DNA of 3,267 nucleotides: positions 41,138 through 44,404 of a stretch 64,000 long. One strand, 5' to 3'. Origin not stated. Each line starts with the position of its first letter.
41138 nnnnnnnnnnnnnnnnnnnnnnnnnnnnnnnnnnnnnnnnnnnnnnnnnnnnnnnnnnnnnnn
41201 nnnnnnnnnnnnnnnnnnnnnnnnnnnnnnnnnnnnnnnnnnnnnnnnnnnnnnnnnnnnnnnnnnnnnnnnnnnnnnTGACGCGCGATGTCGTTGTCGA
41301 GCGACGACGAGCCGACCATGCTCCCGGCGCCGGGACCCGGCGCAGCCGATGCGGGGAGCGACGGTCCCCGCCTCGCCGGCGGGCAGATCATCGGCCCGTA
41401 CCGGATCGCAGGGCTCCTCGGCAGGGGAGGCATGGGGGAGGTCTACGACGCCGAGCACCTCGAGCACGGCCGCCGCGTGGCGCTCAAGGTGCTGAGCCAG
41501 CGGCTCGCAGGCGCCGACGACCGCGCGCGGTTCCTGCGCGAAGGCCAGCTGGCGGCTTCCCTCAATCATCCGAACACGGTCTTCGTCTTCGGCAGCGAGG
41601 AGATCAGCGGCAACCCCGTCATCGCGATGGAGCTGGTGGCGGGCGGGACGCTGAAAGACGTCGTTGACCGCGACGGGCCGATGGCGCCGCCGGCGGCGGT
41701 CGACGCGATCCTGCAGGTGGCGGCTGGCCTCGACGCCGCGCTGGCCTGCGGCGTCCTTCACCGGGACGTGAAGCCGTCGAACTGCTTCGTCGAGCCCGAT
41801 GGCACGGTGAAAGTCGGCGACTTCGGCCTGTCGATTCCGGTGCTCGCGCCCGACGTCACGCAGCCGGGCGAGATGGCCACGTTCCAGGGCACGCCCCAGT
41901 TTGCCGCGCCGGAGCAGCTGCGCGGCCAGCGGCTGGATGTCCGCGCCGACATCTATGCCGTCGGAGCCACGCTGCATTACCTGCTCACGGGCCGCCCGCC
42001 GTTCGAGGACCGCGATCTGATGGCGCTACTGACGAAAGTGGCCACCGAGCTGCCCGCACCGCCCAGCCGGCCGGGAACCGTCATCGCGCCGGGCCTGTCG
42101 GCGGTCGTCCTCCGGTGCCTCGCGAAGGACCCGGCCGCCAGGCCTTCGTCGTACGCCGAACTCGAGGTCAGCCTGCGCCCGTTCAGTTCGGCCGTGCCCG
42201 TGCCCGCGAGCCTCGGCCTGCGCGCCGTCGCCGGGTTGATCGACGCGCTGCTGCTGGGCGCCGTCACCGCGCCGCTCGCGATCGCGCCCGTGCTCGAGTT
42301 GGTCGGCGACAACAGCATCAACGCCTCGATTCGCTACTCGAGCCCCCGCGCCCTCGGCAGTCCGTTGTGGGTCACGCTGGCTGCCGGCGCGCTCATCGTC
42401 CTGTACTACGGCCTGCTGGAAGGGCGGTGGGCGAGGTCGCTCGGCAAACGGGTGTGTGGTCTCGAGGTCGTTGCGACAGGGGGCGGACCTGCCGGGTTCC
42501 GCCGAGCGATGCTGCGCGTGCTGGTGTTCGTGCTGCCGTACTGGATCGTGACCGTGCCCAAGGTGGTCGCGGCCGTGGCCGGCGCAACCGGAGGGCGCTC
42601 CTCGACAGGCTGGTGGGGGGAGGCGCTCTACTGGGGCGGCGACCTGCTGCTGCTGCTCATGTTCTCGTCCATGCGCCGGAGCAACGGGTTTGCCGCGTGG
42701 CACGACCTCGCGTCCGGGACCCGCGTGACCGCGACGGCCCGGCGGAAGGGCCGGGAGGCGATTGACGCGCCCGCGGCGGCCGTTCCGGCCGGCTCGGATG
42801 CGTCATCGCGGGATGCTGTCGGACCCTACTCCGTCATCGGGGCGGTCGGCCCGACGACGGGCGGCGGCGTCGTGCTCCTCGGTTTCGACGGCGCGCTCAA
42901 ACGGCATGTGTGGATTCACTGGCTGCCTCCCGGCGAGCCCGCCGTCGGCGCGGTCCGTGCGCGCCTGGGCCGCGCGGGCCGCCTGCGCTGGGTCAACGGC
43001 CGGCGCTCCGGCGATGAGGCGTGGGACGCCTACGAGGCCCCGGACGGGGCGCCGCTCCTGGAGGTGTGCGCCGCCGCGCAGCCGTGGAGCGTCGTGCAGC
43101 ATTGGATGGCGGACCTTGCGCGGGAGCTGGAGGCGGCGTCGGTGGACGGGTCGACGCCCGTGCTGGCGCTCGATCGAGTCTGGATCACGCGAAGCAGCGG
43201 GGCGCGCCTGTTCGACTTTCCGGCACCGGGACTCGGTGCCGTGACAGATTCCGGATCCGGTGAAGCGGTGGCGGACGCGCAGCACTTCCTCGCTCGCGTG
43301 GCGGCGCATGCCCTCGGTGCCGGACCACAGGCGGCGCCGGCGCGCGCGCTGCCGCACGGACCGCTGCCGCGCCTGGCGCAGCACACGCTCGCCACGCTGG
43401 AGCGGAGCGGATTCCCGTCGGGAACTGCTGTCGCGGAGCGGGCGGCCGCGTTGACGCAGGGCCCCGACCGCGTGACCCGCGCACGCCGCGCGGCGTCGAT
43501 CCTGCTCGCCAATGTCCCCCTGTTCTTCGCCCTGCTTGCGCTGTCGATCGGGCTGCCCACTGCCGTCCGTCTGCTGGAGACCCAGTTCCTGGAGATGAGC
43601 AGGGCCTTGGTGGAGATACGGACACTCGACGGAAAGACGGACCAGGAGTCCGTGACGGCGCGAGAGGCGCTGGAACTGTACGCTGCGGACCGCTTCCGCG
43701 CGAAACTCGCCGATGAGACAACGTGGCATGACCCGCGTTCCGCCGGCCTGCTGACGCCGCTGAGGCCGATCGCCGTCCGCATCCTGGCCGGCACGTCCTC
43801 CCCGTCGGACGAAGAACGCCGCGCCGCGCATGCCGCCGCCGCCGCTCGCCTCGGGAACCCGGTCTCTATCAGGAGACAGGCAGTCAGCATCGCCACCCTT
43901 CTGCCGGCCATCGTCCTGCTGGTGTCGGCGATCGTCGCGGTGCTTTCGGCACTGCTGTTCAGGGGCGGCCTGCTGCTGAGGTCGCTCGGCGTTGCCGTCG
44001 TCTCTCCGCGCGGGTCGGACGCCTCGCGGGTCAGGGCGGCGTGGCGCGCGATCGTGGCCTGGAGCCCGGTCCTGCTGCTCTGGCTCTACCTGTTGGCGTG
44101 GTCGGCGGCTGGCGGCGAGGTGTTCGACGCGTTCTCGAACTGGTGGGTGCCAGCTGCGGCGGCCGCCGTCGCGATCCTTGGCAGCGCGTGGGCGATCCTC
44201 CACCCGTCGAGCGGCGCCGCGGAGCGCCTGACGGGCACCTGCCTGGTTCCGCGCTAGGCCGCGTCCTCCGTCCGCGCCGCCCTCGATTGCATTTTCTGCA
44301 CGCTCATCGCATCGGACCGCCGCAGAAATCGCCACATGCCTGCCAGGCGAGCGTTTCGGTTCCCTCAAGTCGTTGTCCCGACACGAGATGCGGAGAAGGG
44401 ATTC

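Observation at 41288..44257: Kinase-RDD-pseudokinase-RDD: an unusual four-module membrane Ser/Thr kinase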

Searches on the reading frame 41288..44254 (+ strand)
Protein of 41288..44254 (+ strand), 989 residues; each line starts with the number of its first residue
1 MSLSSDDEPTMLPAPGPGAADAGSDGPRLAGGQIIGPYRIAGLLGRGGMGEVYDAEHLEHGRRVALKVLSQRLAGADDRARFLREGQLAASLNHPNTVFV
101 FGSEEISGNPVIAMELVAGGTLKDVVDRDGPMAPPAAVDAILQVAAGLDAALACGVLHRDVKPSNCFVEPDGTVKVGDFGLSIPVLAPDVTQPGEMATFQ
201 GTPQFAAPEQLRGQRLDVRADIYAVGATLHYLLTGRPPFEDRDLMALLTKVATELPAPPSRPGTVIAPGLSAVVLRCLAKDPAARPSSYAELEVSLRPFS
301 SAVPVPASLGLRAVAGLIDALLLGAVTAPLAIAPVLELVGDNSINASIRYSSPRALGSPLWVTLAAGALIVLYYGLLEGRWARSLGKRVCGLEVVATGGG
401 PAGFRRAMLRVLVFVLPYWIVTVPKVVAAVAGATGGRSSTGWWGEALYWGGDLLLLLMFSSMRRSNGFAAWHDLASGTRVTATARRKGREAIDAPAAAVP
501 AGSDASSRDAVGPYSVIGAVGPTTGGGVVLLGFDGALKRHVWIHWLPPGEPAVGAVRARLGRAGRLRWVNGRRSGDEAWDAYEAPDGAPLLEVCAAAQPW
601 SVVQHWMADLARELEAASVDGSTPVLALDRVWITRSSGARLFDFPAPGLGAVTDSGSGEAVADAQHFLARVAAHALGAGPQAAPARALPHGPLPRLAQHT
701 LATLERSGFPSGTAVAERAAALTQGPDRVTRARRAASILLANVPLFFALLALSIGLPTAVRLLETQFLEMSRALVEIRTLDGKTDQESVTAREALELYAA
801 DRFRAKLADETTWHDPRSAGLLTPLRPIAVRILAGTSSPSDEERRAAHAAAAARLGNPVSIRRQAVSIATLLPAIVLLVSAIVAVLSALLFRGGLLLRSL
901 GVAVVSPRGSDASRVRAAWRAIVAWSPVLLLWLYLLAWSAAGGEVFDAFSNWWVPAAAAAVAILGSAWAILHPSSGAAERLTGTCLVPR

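Call 4: search_protein_families(library=pfam, proteins=[window:41288-44254:+], max_evalue=10)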
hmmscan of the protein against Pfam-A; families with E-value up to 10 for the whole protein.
window:41288-44254:+ (989 aa): 4 families
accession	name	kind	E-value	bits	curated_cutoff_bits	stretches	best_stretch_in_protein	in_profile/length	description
PF00069.31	Pkinase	-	2.7e-44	152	31.7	1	39-288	2-254/263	Protein kinase domain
PF07714.23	PK_Tyr_Ser-Thr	-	1.1e-30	107.2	23.1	1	43-287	6-250/258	Protein tyrosine and serine/threonine kinase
PF06271.18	RDD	-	3.7e-15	56.9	24.1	1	306-476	1-136/137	RDD family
PF03109.22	ABC1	-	0.00032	20.3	22.9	1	104-183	137-215/244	ABC1 atypical kinase-like domain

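Call 5: search_protein_families(library=ncbifam, proteins=[window:41288-44254:+], max_evalue=10)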
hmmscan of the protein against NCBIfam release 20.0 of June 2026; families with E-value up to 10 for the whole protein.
window:41288-44254:+ (989 aa): 13 families
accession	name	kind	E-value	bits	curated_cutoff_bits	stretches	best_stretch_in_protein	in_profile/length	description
NF033483.0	PknB_PASTA_kin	equivalog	1.1e-69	236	450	1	37-300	8-269/563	Stk1 family PASTA domain-containing Ser/Thr kinase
NF052427.1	StpK7MSMEG_1200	equivalog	2.7e-47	161.5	900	1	35-297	6-266/601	serine/threonine protein kinase StpK7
NF047741.1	antiphage_MADS6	equivalog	6.3e-35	120.8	460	2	138-297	302-458/612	methylation-associated defense system protein kinase MAD6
NF009651.0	PRK13184.1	equivalog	4.3e-33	114.3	839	1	35-299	1-290/932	serine/threonine-protein kinase PknD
TIGR03903.1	TOMM_kin_cyc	equivalog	9.8e-32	109.8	705.75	1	61-293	3-241/1267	TOMM system kinase/cyclase fusion protein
NF053615.1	SerThrKinAfsKStmc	equivalog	5e-25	88.3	1300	1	34-298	11-266/809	protein serine/threonine kinase AfsK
NF038150.1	lanthi_synth_IV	equivalog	2.3e-23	82.5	650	1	29-299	182-456/851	class IV lanthionine synthetase LanL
NF033442.0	BREX_PglW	equivalog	2.1e-12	45.6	990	2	31-170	507-644/1391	BREX system serine/threonine kinase PglW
NF038151.1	lanthi_synth_III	equivalog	3.3e-09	35.7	575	1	37-236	221-426/833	class III lanthionine synthetase LanKC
NF011463.0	PRK14879.1-4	equivalog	1.3e-05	24.7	188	1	87-182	75-160/237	Kae1-associated kinase Bud32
NF043056.1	T4SS_LegK1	equivalog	1.3e-05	24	550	1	155-232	209-283/516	Dot/Icm T4SS effector kinase LegK1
NF058632.1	SerThrKinPrkT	equivalog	0.078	12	280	1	37-169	22-151/322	serine/threonine protein kinase PrkT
NF011462.0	PRK14879.1-3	equivalog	0.26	11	174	1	111-182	68-128/192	Kae1-associated kinase Bud32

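Call 29: find_homologous_proteins(query=window:41288-44254:+, max_evalue=1e-60)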
Query window:41288-44254:+ (989 aa): 3433 proteins with E <= 1e-60 among 8000 candidates; the best 120 are listed.
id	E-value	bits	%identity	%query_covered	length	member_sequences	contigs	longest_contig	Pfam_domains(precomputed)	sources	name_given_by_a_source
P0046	0.0e+0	2147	100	100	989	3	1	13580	PF07714.24,PF00069.32,PF06271.19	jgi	jgi:hypothetical protein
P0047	0.0e+0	1843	87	100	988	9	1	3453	PF07714.24,PF00069.32,PF06271.19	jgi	jgi:hypothetical protein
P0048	0.0e+0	1836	85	100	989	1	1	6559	PF07714.24,PF00069.32,PF06271.19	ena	-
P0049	0.0e+0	1606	77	100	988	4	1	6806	PF07714.24,PF00069.32,PF06271.19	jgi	jgi:uncharacterized RDD family membrane protein YckC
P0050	0.0e+0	1601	76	100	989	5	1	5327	PF07714.24,PF00069.32,PF06271.19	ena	-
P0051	0.0e+0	1586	78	95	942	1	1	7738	PF07714.24,PF00069.32,PF06271.19,PF03109.23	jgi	jgi:hypothetical protein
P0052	0.0e+0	1553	74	100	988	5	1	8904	PF07714.24,PF00069.32,PF06271.19,PF03109.23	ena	-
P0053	0.0e+0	1373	67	100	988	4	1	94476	PF07714.24,PF00069.32,PF06271.19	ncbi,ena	-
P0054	0.0e+0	1343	69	93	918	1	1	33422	PF07714.24,PF00069.32,PF06271.19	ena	-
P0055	0.0e+0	1333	66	100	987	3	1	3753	PF07714.24,PF00069.32,PF06271.19,PF03109.23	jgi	jgi:hypothetical protein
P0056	0.0e+0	1327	66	100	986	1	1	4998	PF07714.24,PF00069.32,PF06271.19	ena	-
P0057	0.0e+0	1307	64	100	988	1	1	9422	PF07714.24,PF00069.32,PF06271.19,PF03109.23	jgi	jgi:hypothetical protein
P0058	0.0e+0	1284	70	87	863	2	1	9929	PF07714.24,PF00069.32,PF06271.19,PF03109.23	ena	-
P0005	0.0e+0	1221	74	81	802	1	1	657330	PF07714.24,PF00069.32,PF06271.19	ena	-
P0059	0.0e+0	1076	56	100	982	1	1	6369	PF07714.24,PF00069.32,PF06271.19,PF03109.23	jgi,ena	-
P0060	0.0e+0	1039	53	100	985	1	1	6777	PF07714.24,PF00069.32,PF06271.19,PF03109.23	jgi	jgi:hypothetical protein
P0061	1.0e-289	982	51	100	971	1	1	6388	PF07714.24,PF00069.32,PF06271.19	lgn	-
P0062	4.2e-273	927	50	100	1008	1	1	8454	PF07714.24,PF00069.32,PF06271.19,PF03109.23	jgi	jgi:hypothetical protein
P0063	1.4e-267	909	51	100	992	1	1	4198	PF07714.24,PF00069.32,PF06271.19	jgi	jgi:hypothetical protein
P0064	4.3e-263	894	49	97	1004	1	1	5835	PF07714.24,PF00069.32,PF06271.19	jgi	jgi:serine/threonine protein kinase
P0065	1.0e-260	886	49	97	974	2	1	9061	PF07714.24,PF00069.32,PF06271.19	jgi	jgi:serine/threonine protein kinase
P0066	3.5e-260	885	49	99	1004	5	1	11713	PF07714.24,PF00069.32,PF06271.19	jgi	jgi:hypothetical protein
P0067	9.6e-258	877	49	99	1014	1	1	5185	PF07714.24,PF00069.32,PF06271.19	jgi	jgi:hypothetical protein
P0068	1.6e-257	876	70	59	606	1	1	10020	PF07714.24,PF00069.32,PF06271.19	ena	-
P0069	7.9e-256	870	48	98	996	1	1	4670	PF07714.24,PF00069.32,PF06271.19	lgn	-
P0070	1.2e-255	870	48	100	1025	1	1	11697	PF07714.24,PF00069.32,PF06271.19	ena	-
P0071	1.5e-253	863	48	99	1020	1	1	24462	PF07714.24,PF00069.32,PF06271.19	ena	-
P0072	3.1e-245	835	48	95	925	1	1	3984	PF07714.24,PF00069.32,PF06271.19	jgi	jgi:hypothetical protein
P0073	1.7e-243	829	47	97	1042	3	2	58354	PF07714.24,PF00069.32,PF06271.19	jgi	jgi:hypothetical protein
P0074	8.4e-238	811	47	97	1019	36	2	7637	PF07714.24,PF00069.32,PF06271.19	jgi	-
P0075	5.2e-236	805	47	98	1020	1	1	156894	PF07714.24,PF00069.32,PF06271.19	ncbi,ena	-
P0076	4.0e-235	802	46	99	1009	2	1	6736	PF07714.24,PF00069.32,PF06271.19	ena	-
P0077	2.5e-232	792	46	99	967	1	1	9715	PF07714.24,PF00069.32,PF06271.19,PF03109.23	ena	-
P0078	1.2e-230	787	45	98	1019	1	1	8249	PF07714.24,PF00069.32,PF06271.19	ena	-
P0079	2.2e-230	786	45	99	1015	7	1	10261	PF07714.24,PF00069.32,PF06271.19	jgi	jgi:eukaryotic-like serine/threonine-protein kinase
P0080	4.6e-229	782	46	98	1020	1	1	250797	PF07714.24,PF00069.32,PF06271.19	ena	-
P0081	2.8e-227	776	46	97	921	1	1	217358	PF07714.24,PF00069.32,PF06271.19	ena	-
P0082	3.7e-227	775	46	100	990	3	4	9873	PF07714.24,PF00069.32,PF06271.19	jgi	jgi:uncharacterized RDD family membrane protein YckC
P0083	4.7e-225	768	44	100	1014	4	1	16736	PF07714.24,PF00069.32,PF06271.19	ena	-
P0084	2.9e-224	766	46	100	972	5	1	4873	PF07714.24,PF00069.32,PF06271.19,PF03109.23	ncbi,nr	ncbi:MAG TPA: protein kinase [Vicinamibacterales bacterium]|nr:protein kinase [Vicinamibacterales ba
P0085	6.2e-224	765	51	74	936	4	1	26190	PF07714.24,PF00069.32,PF06271.19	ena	-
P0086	5.4e-223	762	45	99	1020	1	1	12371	PF07714.24,PF00069.32,PF06271.19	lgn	-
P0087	1.9e-221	756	45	98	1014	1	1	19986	PF07714.24,PF00069.32,PF06271.19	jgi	jgi:uncharacterized RDD family membrane protein YckC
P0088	8.8e-221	754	45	97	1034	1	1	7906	PF07714.24,PF00069.32,PF06271.19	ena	-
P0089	3.3e-220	752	46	97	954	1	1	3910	PF07714.24,PF00069.32,PF06271.19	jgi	jgi:hypothetical protein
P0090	9.1e-220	751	45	99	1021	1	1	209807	PF07714.24,PF00069.32,PF06271.19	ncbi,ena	-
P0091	1.3e-218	747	45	100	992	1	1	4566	PF07714.24,PF00069.32,PF06271.19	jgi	-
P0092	2.8e-218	746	43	100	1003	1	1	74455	PF07714.24,PF00069.32,PF06271.19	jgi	jgi:uncharacterized RDD family membrane protein YckC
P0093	3.5e-218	746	45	100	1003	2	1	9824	PF07714.24,PF00069.32,PF06271.19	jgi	jgi:serine/threonine protein kinase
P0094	4.2e-218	745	59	62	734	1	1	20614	PF07714.24,PF00069.32,PF06271.19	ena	-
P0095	6.2e-217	741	45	99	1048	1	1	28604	PF07714.24,PF00069.32,PF06271.19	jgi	jgi:uncharacterized RDD family membrane protein YckC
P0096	1.2e-215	737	45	97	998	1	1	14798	PF07714.24,PF00069.32,PF06271.19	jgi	jgi:uncharacterized RDD family membrane protein YckC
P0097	2.3e-215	736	46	97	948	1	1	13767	PF07714.24,PF00069.32,PF06271.19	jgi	jgi:uncharacterized RDD family membrane protein YckC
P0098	4.4e-215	735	45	97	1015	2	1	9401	PF07714.24,PF00069.32,PF06271.19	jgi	jgi:hypothetical protein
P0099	7.7e-215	735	46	97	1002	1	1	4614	PF07714.24,PF00069.32,PF06271.19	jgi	jgi:eukaryotic-like serine/threonine-protein kinase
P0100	9.9e-215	734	46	97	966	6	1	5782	PF07714.24,PF00069.32,PF06271.19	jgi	jgi:hypothetical protein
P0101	2.1e-214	733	45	99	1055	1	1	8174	PF07714.24,PF00069.32,PF06271.19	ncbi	ncbi:MAG: protein kinase [Acidobacteriota bacterium]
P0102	2.7e-214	733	47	98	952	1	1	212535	PF07714.24,PF00069.32,PF06271.19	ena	-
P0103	1.7e-212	727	43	100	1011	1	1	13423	PF07714.24,PF00069.32,PF06271.19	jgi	jgi:uncharacterized RDD family membrane protein YckC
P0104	4.6e-212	725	45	98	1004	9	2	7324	PF07714.24,PF00069.32,PF06271.19,PF03109.23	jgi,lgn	jgi:uncharacterized RDD family membrane protein YckC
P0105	2.1e-211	723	44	99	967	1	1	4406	PF07714.24,PF00069.32,PF06271.19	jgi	jgi:uncharacterized RDD family membrane protein YckC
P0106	5.5e-211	722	45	97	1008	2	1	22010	PF07714.24,PF00069.32,PF06271.19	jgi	-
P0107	7.6e-211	721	44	99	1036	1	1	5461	PF07714.24,PF00069.32,PF06271.19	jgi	jgi:hypothetical protein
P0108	1.1e-210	721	45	92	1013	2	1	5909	PF07714.24,PF00069.32,PF06271.19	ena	-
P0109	1.1e-209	717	45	97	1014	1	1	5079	PF07714.24,PF00069.32,PF06271.19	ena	-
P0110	3.0e-208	713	46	84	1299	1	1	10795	PF07714.24,PF00069.32,PF06271.19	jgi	jgi:uncharacterized RDD family membrane protein YckC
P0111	3.0e-207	709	54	71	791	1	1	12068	PF07714.24,PF00069.32,PF06271.19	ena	-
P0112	5.7e-207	709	45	97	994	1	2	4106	PF07714.24,PF00069.32,PF06271.19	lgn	-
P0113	1.7e-206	707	52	75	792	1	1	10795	PF07714.24,PF00069.32,PF06271.19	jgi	jgi:uncharacterized RDD family membrane protein YckC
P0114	2.2e-206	707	45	97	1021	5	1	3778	PF07714.24,PF00069.32,PF06271.19,PF03109.23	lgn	-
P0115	3.0e-206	706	43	99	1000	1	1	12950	PF07714.24,PF00069.32,PF06271.19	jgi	-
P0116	5.1e-206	705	46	94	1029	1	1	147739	PF07714.24,PF00069.32,PF06271.19,PF03109.23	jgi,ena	jgi:uncharacterized RDD family membrane protein YckC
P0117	3.7e-205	703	44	98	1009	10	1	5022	PF07714.24,PF00069.32,PF06271.19,PF03109.23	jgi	jgi:serine/threonine protein kinase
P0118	1.7e-204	700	45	93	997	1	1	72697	PF07714.24,PF00069.32,PF06271.19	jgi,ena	-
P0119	9.2e-203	695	45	89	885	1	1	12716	PF07714.24,PF00069.32,PF06271.19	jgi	jgi:hypothetical protein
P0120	2.0e-202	693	45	97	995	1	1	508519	PF07714.24,PF00069.32,PF06271.19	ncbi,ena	-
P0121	4.2e-202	692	44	97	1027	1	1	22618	PF07714.24,PF00069.32,PF06271.19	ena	-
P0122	5.6e-202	692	43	98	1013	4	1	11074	PF07714.24,PF00069.32,PF06271.19,PF03109.23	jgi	jgi:eukaryotic-like serine/threonine-protein kinase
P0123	3.3e-201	689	44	100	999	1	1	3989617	PF07714.24,PF00069.32,PF06271.19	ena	-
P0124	5.8e-201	689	47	83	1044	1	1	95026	PF07714.24,PF00069.32,PF06271.19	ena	-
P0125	9.7e-201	688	43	97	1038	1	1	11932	PF07714.24,PF00069.32,PF06271.19,PF03109.23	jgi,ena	-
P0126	1.3e-200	687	45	100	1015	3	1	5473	PF07714.24,PF00069.32,PF06271.19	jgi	-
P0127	1.3e-199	684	42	100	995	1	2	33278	PF07714.24,PF00069.32,PF06271.19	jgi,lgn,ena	-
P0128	2.1e-199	683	44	100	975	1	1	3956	PF07714.24,PF00069.32,PF06271.19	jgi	jgi:hypothetical protein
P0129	3.3e-199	683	42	100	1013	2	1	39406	PF07714.24,PF00069.32,PF06271.19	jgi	-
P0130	4.2e-199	682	44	97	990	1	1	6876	PF07714.24,PF00069.32,PF06271.19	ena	-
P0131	6.3e-199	682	47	84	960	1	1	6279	PF07714.24,PF00069.32,PF06271.19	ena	-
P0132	1.9e-198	680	43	100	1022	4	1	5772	PF07714.24,PF00069.32,PF06271.19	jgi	jgi:uncharacterized RDD family membrane protein YckC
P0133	4.1e-198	679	43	98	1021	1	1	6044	PF07714.24,PF00069.32,PF06271.19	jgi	jgi:hypothetical protein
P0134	6.0e-198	679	43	100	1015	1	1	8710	PF07714.24,PF00069.32,PF06271.19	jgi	-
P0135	1.4e-197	677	43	100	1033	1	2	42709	PF07714.24,PF00069.32,PF06271.19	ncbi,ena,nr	ncbi:MAG TPA: protein kinase [Vicinamibacterales bacterium]|nr:protein kinase [Vicinamibacterales ba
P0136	2.0e-197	677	44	100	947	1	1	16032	PF07714.24,PF00069.32,PF06271.19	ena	-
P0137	2.3e-197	677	43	98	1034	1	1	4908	PF07714.24,PF00069.32,PF06271.19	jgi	jgi:uncharacterized RDD family membrane protein YckC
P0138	2.6e-197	677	42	100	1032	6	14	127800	PF07714.24,PF00069.32,PF06271.19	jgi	jgi:uncharacterized RDD family membrane protein YckC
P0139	3.0e-197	676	43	99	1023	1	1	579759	PF07714.24,PF00069.32,PF06271.19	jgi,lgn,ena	-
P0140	4.6e-197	676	44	97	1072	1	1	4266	PF07714.24,PF00069.32,PF06271.19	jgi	-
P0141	1.2e-196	674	42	99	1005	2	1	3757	PF07714.24,PF00069.32,PF06271.19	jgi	jgi:eukaryotic-like serine/threonine-protein kinase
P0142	3.5e-196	673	43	97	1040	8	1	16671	PF07714.24,PF00069.32,PF06271.19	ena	-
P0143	9.1e-196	671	44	95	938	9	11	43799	PF07714.24,PF00069.32,PF06271.19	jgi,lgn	jgi:uncharacterized RDD family membrane protein YckC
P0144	3.3e-195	670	42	99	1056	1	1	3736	PF07714.24,PF00069.32,PF06271.19,PF03109.23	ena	-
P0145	7.1e-195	668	42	100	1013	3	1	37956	PF07714.24,PF00069.32,PF06271.19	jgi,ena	-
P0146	7.8e-195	668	41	100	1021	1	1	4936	PF07714.24,PF00069.32,PF06271.19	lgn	-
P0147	9.6e-195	668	42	99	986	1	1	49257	PF07714.24,PF00069.32,PF06271.19,PF03109.23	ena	-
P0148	1.1e-194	668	41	100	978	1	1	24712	PF07714.24,PF00069.32,PF06271.19,PF03109.23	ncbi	-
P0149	1.5e-194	667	41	98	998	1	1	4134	PF07714.24,PF00069.32,PF06271.19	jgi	jgi:uncharacterized RDD family membrane protein YckC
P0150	3.1e-194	666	43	97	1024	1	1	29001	PF07714.24,PF00069.32,PF06271.19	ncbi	-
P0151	7.8e-194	665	42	100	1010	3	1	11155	PF07714.24,PF00069.32,PF06271.19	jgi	jgi:eukaryotic-like serine/threonine-protein kinase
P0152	9.3e-194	665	42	99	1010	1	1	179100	PF07714.24,PF00069.32,PF06271.19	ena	-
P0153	2.3e-193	663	41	100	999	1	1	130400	PF07714.24,PF00069.32,PF06271.19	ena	-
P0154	2.4e-193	663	45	84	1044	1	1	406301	PF07714.24,PF00069.32,PF06271.19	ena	-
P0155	3.6e-193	663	43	100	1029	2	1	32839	PF07714.24,PF00069.32,PF06271.19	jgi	jgi:eukaryotic-like serine/threonine-protein kinase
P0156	6.3e-193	662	41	97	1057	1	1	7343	PF07714.24,PF00069.32,PF06271.19,PF03109.23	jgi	jgi:eukaryotic-like serine/threonine-protein kinase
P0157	7.1e-193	662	52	66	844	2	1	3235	PF07714.24,PF00069.32,PF06271.19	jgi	jgi:uncharacterized RDD family membrane protein YckC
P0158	1.4e-192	661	42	100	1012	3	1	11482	PF07714.24,PF00069.32,PF06271.19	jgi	-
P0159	1.5e-192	661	43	99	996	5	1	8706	PF07714.24,PF00069.32,PF06271.19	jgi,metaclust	metaclust:\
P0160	2.2e-192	660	43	99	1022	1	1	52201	PF07714.24,PF00069.32,PF06271.19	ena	-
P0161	2.6e-192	660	44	87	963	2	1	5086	PF07714.24,PF00069.32,PF17820.8,PF06271.19,PF13180.13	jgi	jgi:serine/threonine protein kinase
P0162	2.9e-192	660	43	98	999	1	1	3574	PF07714.24,PF00069.32,PF06271.19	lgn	-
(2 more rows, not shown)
